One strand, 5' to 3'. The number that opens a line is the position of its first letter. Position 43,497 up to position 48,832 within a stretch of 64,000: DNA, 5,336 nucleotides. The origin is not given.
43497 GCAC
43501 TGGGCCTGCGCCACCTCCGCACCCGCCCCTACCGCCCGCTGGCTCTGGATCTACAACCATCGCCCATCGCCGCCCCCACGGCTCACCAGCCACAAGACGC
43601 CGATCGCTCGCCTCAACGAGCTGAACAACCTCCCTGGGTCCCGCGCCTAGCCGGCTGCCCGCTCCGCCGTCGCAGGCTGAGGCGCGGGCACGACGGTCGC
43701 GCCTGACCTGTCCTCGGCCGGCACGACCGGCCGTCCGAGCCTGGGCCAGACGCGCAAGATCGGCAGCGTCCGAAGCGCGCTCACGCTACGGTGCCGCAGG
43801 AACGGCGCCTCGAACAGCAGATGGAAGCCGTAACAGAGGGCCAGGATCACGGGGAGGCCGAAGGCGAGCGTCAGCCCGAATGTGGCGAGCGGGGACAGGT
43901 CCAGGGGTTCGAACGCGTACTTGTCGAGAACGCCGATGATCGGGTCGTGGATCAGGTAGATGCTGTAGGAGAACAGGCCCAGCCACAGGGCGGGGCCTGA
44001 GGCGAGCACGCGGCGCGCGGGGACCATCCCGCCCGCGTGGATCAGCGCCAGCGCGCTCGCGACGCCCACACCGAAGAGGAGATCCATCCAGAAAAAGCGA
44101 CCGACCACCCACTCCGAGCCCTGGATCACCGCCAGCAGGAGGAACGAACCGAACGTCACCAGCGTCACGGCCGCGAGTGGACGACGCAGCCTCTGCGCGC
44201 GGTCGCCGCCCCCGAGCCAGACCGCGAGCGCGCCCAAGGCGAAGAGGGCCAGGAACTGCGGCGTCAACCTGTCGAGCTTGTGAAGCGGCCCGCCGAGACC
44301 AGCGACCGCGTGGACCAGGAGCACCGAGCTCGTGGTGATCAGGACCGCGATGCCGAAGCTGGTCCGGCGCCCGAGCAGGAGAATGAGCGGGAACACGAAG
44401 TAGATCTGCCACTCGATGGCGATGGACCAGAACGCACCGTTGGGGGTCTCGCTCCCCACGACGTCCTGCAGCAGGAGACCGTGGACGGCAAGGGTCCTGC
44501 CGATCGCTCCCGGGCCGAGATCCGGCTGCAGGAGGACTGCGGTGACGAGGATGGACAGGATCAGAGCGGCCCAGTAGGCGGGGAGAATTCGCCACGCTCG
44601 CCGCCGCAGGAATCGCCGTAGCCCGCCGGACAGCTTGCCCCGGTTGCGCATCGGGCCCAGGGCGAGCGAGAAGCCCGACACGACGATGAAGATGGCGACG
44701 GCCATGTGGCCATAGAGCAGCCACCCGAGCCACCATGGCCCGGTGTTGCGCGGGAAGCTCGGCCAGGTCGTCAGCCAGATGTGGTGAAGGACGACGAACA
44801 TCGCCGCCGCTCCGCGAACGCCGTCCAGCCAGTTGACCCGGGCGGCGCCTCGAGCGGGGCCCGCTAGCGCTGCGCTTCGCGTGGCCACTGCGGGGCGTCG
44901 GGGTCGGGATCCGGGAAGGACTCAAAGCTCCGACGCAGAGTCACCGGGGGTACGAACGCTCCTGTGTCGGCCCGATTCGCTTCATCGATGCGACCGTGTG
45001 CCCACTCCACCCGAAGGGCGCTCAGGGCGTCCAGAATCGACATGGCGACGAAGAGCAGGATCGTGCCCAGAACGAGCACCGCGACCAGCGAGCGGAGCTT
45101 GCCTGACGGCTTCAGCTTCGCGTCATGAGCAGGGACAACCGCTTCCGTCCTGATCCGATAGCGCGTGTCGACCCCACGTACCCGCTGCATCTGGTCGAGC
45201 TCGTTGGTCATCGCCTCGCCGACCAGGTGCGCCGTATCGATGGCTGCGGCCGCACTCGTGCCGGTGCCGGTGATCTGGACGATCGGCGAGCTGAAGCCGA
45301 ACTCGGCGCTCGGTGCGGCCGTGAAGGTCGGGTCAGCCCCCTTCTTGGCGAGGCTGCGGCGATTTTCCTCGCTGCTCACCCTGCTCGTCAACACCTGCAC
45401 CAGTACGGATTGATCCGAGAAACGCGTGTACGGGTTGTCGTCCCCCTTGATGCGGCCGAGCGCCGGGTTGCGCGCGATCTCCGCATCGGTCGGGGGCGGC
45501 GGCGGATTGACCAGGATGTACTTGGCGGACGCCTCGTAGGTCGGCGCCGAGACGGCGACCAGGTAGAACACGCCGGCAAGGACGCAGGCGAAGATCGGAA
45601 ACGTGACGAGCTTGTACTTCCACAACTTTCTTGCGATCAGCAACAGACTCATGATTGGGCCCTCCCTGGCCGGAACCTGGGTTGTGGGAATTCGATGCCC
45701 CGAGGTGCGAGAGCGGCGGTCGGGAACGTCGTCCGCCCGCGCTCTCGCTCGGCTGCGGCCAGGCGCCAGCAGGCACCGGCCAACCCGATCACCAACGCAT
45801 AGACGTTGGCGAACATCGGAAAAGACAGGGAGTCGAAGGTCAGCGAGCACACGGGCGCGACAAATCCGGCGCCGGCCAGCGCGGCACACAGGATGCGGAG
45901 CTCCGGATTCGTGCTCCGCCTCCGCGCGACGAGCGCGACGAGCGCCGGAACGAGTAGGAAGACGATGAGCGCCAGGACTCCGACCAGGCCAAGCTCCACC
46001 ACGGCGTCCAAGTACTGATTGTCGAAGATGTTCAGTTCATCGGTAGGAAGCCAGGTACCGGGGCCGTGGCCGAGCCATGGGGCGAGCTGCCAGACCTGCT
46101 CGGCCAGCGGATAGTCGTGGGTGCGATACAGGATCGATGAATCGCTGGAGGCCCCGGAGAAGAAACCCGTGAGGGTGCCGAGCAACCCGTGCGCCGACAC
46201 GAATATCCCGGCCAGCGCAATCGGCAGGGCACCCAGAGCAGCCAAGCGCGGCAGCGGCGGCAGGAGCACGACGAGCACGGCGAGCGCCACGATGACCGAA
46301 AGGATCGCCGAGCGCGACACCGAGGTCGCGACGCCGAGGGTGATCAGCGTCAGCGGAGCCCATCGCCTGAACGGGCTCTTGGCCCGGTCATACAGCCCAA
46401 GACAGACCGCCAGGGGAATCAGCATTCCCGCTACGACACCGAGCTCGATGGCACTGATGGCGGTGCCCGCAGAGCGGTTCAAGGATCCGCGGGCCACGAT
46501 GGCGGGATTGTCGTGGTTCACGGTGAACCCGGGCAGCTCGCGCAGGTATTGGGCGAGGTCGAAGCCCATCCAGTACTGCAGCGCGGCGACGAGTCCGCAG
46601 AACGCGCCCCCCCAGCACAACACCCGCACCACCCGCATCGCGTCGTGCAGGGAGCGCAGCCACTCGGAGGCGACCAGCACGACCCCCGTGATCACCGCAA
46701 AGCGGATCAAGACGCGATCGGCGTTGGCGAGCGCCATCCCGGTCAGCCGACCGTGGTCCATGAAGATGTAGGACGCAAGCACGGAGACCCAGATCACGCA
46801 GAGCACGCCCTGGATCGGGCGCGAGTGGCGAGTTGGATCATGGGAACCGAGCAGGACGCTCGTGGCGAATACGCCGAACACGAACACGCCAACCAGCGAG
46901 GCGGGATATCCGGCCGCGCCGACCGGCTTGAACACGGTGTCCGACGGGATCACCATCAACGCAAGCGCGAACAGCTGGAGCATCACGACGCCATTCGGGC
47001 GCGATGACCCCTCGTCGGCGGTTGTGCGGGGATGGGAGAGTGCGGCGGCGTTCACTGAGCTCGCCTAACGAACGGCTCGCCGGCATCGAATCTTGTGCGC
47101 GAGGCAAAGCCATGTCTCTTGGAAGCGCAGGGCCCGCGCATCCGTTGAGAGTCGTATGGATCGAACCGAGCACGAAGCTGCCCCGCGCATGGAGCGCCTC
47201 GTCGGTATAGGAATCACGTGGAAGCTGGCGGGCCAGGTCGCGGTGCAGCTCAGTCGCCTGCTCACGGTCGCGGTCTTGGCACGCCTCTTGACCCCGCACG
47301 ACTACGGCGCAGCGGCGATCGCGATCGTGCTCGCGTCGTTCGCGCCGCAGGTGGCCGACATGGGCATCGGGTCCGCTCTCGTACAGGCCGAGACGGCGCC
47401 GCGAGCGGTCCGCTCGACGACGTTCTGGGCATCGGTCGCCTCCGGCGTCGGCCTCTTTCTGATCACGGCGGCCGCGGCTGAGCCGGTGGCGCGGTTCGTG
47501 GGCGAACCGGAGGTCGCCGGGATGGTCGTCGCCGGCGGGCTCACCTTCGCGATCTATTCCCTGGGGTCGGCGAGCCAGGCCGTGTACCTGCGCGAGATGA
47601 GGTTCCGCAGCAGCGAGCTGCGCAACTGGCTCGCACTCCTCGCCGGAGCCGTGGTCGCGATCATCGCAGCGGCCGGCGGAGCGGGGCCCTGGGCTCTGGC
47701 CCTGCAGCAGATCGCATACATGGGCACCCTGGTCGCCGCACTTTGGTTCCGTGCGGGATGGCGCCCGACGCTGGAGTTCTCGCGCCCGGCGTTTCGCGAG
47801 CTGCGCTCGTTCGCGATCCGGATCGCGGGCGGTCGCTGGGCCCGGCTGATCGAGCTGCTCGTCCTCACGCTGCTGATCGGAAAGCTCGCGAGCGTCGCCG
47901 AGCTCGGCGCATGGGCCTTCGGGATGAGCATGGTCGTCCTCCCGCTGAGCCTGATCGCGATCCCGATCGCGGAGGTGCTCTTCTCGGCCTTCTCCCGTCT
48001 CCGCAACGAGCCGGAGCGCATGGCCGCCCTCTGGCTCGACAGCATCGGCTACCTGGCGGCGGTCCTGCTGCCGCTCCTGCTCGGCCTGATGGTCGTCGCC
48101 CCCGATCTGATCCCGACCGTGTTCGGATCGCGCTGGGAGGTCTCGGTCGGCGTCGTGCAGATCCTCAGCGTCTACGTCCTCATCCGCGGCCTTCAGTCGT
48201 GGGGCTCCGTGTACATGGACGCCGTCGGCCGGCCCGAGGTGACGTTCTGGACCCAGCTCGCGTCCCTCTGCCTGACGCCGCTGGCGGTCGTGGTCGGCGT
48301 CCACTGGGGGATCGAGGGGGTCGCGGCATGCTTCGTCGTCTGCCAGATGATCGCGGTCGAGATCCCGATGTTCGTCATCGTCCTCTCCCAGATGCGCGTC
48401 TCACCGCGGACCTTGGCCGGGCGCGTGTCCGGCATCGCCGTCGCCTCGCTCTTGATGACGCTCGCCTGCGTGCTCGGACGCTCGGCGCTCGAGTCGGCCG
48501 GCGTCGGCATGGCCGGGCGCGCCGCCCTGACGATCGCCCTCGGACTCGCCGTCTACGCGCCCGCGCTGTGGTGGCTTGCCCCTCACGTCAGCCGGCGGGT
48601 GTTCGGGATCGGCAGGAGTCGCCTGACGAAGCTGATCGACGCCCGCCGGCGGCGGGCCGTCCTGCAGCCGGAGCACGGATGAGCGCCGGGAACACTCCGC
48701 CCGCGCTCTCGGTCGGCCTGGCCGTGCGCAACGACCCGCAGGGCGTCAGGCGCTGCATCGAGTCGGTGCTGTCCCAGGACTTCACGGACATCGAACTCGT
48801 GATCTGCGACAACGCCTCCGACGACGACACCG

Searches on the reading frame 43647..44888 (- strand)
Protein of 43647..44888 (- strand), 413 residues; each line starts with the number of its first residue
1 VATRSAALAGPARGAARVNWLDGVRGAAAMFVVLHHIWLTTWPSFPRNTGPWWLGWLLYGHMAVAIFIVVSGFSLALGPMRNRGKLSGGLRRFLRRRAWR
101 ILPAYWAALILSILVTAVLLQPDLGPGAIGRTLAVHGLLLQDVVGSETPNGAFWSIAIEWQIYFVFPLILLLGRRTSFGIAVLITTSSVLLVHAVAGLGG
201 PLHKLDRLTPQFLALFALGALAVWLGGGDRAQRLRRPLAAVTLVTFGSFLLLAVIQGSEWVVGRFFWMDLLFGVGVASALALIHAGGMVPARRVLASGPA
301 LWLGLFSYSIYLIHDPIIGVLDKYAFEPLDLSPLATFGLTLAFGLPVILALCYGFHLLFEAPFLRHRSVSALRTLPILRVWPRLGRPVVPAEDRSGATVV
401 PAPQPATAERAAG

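Call 49: search_protein_families(library=pfam, proteins=[window:43647-44888:-], max_evalue=0.001)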
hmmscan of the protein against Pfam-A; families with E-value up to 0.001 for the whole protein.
window:43647-44888:- (413 aa): 2 families
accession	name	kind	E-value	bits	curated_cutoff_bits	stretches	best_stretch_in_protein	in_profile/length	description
PF01757.29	Acyl_transf_3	-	7.3e-29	101.3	31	1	19-350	2-325/326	Acyltransferase domain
PF07786.18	HGSNAT_cat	-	1.4e-05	25.2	22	1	17-117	1-92/222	Heparan-alpha-glucosaminide N-acetyltransferase, catalytic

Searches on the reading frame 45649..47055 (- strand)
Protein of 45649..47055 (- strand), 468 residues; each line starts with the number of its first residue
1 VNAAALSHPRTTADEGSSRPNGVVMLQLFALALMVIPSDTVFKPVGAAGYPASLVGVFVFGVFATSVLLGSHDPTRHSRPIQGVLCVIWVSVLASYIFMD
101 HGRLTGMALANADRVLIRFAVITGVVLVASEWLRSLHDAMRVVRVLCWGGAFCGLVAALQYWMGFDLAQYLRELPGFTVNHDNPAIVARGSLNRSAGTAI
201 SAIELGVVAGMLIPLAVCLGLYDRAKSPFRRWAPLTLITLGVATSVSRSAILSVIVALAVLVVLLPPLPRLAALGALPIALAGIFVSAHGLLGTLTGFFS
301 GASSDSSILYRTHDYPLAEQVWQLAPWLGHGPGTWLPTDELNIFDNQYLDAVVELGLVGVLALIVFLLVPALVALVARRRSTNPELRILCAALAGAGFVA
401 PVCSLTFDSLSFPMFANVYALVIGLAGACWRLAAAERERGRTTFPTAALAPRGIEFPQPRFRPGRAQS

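Call 49: search_protein_families(library=pfam, proteins=[window:45649-47055:-], max_evalue=0.001)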
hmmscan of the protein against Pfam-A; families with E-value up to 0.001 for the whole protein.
window:45649-47055:- (468 aa): 1 family
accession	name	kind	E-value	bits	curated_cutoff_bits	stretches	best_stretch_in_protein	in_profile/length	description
PF04932.20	Wzy_C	-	3.1e-13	50.2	31.7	1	236-364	4-149/149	O-Antigen ligase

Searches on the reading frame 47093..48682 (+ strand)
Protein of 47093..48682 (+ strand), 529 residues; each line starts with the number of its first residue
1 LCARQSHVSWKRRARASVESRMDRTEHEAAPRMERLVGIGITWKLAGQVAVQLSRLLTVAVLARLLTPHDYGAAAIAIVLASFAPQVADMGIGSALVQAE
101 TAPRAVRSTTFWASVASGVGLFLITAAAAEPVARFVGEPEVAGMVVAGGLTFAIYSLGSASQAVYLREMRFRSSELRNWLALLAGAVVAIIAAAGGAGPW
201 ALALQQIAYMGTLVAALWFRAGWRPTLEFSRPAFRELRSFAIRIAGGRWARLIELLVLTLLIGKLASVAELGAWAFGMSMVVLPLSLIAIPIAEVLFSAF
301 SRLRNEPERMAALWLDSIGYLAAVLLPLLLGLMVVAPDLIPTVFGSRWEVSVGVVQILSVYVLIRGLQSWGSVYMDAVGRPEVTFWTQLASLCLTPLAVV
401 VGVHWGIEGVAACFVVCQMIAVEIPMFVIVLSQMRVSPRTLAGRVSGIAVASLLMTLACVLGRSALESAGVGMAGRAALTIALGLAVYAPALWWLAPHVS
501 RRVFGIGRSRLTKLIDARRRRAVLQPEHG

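Call 49: search_protein_families(library=pfam, proteins=[window:47093-48682:+], max_evalue=0.001)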
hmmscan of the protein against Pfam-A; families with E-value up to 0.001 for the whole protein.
window:47093-48682:+ (529 aa): 2 families
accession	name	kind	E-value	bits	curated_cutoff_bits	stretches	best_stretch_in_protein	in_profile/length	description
PF13440.11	Polysacc_synt_3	-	6.4e-64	216.4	23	1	61-352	1-292/293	Polysaccharide biosynthesis protein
PF01943.22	Polysacc_synt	-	1.4e-22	80.9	28.2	1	40-303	4-273/274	Polysaccharide biosynthesis protein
